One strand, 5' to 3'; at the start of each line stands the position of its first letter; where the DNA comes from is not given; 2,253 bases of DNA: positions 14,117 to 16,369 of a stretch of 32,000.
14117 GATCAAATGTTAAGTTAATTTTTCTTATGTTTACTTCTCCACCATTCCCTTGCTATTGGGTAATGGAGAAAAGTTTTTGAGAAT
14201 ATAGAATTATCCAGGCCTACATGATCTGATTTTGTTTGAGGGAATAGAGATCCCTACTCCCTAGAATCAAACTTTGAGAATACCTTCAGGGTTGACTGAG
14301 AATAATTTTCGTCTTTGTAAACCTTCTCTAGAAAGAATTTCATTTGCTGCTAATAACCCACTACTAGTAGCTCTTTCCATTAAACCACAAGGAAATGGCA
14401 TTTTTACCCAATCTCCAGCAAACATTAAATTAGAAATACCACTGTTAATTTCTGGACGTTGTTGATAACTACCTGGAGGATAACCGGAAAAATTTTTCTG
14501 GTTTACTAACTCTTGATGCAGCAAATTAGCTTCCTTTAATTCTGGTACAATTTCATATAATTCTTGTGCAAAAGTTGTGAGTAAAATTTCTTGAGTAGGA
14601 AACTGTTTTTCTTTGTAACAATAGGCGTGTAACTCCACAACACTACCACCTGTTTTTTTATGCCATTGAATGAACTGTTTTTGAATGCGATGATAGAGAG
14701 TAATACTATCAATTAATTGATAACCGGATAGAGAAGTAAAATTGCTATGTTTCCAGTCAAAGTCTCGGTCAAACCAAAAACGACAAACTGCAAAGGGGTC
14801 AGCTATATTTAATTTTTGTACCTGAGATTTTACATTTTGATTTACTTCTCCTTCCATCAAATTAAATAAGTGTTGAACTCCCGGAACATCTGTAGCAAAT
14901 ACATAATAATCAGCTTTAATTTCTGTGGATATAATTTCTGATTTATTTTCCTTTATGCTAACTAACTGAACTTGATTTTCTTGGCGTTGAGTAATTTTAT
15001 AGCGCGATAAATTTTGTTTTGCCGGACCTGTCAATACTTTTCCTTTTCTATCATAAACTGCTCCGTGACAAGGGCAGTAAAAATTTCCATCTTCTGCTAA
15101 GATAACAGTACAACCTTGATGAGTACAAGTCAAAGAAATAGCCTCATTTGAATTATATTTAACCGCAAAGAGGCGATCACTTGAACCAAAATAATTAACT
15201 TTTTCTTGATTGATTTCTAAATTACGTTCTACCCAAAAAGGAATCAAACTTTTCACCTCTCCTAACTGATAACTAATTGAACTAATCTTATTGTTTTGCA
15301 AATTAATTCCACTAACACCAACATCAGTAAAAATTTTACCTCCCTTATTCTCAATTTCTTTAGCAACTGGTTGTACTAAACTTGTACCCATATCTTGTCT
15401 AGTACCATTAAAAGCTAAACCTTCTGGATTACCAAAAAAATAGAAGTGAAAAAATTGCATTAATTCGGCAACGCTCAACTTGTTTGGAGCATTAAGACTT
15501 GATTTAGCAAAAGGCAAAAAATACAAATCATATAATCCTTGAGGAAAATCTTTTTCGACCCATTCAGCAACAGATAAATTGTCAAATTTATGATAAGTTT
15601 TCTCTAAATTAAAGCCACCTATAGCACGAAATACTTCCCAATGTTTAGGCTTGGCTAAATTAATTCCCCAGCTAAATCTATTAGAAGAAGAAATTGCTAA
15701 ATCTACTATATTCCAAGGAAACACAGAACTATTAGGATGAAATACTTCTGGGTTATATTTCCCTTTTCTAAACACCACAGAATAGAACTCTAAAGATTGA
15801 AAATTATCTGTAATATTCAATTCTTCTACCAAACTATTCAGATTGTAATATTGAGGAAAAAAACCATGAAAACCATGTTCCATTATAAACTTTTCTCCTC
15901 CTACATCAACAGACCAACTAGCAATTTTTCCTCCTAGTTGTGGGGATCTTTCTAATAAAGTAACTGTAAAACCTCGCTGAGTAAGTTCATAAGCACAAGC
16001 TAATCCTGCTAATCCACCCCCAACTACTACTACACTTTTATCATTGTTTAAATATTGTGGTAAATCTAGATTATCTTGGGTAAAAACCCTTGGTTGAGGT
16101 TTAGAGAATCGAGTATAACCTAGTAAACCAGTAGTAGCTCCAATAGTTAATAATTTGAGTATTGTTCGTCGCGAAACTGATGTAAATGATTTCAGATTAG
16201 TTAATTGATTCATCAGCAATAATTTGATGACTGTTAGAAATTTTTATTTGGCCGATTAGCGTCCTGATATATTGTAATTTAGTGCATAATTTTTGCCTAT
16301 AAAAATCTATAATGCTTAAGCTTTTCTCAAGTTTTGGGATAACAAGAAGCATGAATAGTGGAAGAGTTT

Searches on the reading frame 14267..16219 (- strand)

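Call 47: search_protein_families(library=pfam, proteins=[window:14267-16219:-], max_evalue=0.001)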
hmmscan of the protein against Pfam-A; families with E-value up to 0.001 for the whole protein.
window:14267-16219:- (650 aa): 14 families
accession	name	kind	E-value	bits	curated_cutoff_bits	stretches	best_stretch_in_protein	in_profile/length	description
PF01593.30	Amino_oxidase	-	1.1e-39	137.4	19.8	2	70-312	1-235/443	Flavin containing amine oxidoreductase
PF13450.12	NAD_binding_8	-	1.3e-17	64.2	21.9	1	65-134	1-68/68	NAD(P)-binding Rossmann-like domain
PF01266.30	DAO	-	1.3e-11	45.1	27.9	1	63-97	2-37/353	FAD dependent oxidoreductase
PF00355.32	Rieske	-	2.8e-09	37.2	20.3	1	341-407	19-87/88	Rieske [2Fe-2S] domain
PF00890.30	FAD_binding_2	-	1.8e-08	34.5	20.4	1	63-100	2-39/414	FAD binding domain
PF03486.20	HI0933_like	-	5.7e-08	32.9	50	1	62-100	2-40/244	HI0933-like protein Rossmann domain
PF12831.13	FAD_oxidored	-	1.8e-07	31.2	27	1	63-122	2-62/416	FAD dependent oxidoreductase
PF07992.20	Pyr_redox_2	-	2.5e-06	27.6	26.1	1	55-95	137-177/291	Pyridine nucleotide-disulphide oxidoreductase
PF00070.33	Pyr_redox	-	2.6e-06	28.3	22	1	62-96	1-35/82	Pyridine nucleotide-disulphide oxidoreductase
PF01946.23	Thi4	-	2.6e-06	27.3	26.2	1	52-99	11-57/235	Thi4 family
PF01494.25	FAD_binding_3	-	0.00015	21.5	22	1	62-92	3-33/349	FAD binding domain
PF01134.28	GIDA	-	0.00015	21.4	22.1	1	63-91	2-30/391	Glucose inhibited division protein A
PF05834.18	Lycopene_cycl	-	0.00019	21.1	23.4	1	63-104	2-46/380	Lycopene cyclase protein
PF13738.12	Pyr_redox_3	-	0.00096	18.9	30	1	64-103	1-40/305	Pyridine nucleotide-disulphide oxidoreductase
